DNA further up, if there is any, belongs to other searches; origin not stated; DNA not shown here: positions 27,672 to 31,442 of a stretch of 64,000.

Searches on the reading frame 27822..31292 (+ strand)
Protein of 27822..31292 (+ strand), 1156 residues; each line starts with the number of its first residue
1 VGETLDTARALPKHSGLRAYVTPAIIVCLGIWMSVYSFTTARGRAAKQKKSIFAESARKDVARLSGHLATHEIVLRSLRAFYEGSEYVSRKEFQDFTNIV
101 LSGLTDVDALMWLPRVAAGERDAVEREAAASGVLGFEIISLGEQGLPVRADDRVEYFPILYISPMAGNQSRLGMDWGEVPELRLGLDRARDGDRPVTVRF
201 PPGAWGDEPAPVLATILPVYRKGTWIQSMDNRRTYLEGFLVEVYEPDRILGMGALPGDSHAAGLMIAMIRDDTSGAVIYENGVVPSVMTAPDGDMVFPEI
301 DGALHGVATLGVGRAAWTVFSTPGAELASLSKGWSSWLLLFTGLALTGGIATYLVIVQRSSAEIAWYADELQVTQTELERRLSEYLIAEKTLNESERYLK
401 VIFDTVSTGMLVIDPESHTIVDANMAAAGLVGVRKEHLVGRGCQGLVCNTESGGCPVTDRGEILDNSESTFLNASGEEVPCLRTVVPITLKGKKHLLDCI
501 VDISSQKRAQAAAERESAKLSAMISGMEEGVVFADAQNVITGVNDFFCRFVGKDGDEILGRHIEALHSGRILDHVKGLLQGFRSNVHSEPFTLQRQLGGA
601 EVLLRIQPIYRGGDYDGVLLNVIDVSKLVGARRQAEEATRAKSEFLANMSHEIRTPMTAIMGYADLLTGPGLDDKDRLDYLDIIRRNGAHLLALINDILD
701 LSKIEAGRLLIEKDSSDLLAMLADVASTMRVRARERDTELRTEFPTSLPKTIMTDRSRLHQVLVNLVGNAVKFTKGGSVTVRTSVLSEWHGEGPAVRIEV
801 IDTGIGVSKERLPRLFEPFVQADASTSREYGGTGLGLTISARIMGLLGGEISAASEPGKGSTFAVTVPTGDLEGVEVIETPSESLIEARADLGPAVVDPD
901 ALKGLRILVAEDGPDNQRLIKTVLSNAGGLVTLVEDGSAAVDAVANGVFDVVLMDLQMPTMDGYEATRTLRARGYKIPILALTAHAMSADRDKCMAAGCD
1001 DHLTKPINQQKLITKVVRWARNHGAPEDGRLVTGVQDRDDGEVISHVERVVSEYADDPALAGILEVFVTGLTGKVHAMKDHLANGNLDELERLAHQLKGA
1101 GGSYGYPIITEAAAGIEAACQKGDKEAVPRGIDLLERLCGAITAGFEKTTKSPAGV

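Call 6: search_protein_families(library=pfam, proteins=[window:27822-31292:+], max_evalue=0.001)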
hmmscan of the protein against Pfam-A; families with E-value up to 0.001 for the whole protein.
window:27822-31292:+ (1156 aa): 10 families
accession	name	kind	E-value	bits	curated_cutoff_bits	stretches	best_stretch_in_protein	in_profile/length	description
PF02518.31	HATPase_c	-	2.2e-29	102.6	26.4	1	755-869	2-109/111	Histidine kinase-, DNA gyrase B-, and HSP90-like ATPase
PF00072.30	Response_reg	-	8e-28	97.3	30.2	1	907-1016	1-110/111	Response regulator receiver domain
PF03924.19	CHASE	-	5.3e-24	85.5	25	1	87-276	2-186/189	CHASE domain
PF00512.31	HisKA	-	6.8e-23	80.9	26.9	1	641-707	1-66/66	His Kinase A (phospho-acceptor) domain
PF13426.13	PAS_9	-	1.2e-12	48.4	27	2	408-504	2-102/103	PAS domain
PF01627.28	Hpt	-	6.2e-12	46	24.6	1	1063-1142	2-81/84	Hpt domain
PF00989.32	PAS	-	2.3e-10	40.9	22.6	1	519-624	2-112/113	PAS fold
PF13188.13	PAS_8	-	8.4e-09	35.5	21.8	0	398-438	2-38/65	PAS domain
PF08448.16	PAS_4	-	3.5e-06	27.6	23.1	0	529-626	6-106/110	PAS fold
PF13596.12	PAS_10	-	3.9e-05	24.7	22.1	1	522-625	3-105/106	PAS domain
